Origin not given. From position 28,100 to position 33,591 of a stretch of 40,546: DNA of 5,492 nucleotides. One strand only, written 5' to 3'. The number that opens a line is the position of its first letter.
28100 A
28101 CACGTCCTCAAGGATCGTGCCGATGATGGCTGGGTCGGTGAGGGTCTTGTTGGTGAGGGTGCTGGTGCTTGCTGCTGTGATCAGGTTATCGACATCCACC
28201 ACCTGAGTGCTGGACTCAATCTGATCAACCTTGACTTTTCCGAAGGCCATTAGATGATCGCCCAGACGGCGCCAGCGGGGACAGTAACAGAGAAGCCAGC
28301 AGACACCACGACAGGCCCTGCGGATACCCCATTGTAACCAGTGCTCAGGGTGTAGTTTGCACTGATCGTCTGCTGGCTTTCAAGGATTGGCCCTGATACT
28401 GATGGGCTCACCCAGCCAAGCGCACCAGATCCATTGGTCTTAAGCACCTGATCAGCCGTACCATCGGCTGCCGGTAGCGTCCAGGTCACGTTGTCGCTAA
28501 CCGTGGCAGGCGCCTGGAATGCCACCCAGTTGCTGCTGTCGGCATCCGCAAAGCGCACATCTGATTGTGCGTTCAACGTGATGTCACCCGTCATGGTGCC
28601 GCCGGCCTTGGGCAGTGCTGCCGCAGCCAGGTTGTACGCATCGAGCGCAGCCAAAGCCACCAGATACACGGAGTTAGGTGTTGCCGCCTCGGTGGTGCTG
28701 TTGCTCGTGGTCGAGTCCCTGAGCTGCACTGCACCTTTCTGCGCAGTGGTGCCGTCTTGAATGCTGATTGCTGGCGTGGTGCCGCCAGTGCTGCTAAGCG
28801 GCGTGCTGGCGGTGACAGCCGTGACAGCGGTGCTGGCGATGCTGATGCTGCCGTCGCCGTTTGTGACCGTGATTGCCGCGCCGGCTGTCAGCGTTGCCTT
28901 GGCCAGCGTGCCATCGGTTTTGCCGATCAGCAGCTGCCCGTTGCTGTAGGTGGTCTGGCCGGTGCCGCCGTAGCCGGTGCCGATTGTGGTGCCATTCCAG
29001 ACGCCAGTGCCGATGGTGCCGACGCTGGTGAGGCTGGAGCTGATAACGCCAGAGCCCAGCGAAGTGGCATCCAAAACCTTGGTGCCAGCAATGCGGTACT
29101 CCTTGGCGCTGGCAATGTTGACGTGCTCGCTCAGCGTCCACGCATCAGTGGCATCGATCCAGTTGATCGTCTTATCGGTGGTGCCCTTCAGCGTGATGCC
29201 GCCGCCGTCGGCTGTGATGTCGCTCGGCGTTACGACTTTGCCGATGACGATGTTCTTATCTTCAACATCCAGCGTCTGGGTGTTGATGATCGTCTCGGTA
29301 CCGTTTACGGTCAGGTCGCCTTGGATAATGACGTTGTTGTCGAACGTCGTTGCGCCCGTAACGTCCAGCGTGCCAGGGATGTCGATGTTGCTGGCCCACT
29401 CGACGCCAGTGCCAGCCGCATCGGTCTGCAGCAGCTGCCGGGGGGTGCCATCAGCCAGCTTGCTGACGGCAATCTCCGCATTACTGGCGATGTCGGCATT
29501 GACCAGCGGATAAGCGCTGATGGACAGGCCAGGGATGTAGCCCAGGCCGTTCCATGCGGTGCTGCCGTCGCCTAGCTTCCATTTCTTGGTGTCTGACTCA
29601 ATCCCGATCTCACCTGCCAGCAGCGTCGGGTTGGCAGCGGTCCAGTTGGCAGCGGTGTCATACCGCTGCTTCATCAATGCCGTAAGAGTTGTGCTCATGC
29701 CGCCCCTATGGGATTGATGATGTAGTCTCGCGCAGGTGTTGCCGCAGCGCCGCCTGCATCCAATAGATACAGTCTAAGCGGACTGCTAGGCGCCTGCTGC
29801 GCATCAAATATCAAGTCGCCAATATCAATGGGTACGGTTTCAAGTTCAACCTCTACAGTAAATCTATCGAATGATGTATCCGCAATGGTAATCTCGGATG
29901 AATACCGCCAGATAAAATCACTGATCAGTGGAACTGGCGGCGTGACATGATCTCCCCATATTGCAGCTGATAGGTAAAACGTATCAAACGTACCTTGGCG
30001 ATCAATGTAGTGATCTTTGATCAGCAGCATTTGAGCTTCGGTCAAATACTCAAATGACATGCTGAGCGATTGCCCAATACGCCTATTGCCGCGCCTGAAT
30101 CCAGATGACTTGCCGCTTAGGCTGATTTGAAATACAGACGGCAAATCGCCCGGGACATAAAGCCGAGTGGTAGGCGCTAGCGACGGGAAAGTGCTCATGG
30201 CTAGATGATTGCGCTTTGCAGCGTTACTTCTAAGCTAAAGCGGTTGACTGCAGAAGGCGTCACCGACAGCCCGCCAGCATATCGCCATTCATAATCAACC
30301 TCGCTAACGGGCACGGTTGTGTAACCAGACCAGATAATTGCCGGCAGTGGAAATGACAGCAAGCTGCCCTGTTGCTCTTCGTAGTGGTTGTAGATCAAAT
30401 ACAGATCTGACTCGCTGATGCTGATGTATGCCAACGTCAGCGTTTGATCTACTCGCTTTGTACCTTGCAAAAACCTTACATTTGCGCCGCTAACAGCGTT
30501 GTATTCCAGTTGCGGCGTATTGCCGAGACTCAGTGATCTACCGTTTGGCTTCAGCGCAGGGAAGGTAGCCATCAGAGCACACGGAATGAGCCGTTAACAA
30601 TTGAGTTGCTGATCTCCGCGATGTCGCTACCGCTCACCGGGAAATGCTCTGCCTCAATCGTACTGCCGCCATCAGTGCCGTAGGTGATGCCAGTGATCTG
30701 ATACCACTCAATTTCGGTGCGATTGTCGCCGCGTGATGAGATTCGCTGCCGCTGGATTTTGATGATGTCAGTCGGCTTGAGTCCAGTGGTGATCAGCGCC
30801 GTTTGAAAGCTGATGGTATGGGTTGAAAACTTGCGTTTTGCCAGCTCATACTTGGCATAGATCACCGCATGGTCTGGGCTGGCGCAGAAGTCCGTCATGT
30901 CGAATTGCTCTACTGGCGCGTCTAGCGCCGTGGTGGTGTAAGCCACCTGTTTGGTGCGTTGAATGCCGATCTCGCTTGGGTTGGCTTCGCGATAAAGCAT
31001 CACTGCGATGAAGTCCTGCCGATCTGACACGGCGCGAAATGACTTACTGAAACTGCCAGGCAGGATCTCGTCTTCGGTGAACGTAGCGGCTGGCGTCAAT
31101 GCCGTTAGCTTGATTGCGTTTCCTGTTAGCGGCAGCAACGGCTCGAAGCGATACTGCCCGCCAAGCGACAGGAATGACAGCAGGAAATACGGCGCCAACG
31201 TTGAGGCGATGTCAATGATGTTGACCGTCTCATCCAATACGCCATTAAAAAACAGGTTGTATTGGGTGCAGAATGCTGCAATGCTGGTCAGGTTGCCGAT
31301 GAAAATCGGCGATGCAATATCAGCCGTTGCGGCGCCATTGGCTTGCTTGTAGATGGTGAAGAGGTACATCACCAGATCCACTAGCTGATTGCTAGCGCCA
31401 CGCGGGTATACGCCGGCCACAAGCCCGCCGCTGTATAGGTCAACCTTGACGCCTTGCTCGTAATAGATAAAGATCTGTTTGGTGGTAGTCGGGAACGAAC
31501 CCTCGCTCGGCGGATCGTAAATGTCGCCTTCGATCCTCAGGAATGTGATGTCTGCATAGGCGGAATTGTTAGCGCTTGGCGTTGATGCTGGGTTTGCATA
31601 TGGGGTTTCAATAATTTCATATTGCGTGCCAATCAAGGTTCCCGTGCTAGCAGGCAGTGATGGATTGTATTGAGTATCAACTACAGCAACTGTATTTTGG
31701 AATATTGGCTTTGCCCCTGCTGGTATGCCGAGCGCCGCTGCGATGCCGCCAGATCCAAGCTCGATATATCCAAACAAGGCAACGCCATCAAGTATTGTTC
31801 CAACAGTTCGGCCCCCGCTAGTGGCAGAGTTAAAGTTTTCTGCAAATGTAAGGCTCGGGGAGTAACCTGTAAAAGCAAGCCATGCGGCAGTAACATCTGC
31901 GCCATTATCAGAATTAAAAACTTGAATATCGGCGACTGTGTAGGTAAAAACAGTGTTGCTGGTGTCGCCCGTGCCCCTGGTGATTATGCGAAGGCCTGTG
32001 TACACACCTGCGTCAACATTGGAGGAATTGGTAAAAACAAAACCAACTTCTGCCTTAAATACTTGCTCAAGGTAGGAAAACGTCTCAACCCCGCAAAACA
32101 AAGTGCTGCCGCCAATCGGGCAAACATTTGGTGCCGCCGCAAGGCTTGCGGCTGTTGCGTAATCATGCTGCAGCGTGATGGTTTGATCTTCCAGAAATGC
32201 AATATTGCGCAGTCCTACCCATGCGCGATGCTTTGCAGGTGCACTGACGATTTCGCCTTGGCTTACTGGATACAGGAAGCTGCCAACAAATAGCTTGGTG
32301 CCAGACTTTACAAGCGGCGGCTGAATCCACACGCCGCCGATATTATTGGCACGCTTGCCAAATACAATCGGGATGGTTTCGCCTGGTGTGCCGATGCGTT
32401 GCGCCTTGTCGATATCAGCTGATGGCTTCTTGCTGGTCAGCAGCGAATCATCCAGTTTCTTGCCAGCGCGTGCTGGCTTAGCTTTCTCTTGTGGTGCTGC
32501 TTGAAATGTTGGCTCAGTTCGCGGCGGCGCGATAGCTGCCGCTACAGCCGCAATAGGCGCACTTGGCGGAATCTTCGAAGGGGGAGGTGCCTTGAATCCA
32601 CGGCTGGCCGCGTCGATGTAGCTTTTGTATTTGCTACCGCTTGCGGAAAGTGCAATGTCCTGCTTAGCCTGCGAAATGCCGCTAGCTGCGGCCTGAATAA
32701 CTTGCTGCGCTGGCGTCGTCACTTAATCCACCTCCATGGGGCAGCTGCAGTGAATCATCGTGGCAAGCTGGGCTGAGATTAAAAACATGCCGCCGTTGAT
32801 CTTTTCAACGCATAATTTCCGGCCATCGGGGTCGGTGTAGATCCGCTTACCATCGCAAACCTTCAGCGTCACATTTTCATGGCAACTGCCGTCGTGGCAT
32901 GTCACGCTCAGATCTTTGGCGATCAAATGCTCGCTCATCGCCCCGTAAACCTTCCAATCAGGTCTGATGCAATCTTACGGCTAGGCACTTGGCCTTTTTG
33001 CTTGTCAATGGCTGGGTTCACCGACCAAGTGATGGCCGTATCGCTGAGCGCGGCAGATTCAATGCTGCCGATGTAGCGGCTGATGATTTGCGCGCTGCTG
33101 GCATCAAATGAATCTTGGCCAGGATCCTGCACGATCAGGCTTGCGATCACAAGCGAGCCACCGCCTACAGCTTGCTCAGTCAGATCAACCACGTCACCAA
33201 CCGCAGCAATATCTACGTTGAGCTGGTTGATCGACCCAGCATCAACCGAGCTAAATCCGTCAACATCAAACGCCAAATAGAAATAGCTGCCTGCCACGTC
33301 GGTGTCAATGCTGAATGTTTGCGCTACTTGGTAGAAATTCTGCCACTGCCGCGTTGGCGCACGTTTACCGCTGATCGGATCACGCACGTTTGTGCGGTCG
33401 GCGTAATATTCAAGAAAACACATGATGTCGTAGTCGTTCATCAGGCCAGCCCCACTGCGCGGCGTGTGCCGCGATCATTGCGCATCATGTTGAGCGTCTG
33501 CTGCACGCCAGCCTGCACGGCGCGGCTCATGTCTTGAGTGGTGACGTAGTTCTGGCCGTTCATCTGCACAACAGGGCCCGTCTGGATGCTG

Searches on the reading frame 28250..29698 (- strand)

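Call 62: search_protein_families(library=phrogs, proteins=[window:28250-29698:-], max_evalue=0.0001)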
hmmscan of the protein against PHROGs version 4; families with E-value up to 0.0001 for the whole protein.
window:28250-29698:- (482 aa): 12 families
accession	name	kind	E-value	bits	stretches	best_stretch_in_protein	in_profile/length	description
phrog_31660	-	tail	1.5e-31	110.7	2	2-158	3-151/182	tail fiber protein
phrog_30158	-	unknown function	3.9e-31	109.2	1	121-303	354-535/779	-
phrog_6002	-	head and packaging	9.1e-23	80.8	2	156-331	963-1113/1183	virion structural protein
phrog_697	-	head and packaging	1.9e-13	49.7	2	12-54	8-50/2079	structural protein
phrog_19976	-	tail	5.7e-13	49.9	1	6-57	7-62/256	tail assembly protein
phrog_24754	-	tail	3.2e-12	47.8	1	8-55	6-53/202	tail fiber protein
phrog_27786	-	tail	4.9e-10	39.5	1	9-57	7-55/729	tail spike protein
phrog_36132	-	unknown function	4.7e-09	37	1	121-204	84-172/338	-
phrog_38417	-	other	3e-08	34.3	1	10-55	5-50/312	hyaluronidase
phrog_6049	-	tail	5.6e-08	33.7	1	15-57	17-59/337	tail fiber protein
phrog_2126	-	tail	1.1e-05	26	1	309-352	130-173/459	tail fiber protein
phrog_36614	-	unknown function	4.9e-05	24.2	0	312-400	2-89/155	-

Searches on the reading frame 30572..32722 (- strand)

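Call 62: search_protein_families(library=phrogs, proteins=[window:30572-32722:-], max_evalue=0.0001)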
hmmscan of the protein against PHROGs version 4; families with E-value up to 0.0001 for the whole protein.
window:30572-32722:- (716 aa): 1 family
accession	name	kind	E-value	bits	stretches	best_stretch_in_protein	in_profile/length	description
phrog_27845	-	tail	1.9e-49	169.4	1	412-701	168-447/804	tail protein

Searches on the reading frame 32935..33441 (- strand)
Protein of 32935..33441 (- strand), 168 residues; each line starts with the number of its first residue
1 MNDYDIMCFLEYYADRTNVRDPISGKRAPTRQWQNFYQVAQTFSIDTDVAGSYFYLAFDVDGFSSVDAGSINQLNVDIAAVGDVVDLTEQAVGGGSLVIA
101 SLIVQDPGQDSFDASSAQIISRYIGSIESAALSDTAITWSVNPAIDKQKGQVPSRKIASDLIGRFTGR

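Call 62: search_protein_families(library=phrogs, proteins=[window:32935-33441:-], max_evalue=0.0001)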
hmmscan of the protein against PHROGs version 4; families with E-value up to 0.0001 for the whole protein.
window:32935-33441:- (168 aa): 1 family
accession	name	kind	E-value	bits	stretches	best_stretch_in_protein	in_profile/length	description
phrog_25799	-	unknown function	3.2e-08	34.7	1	31-163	20-149/154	-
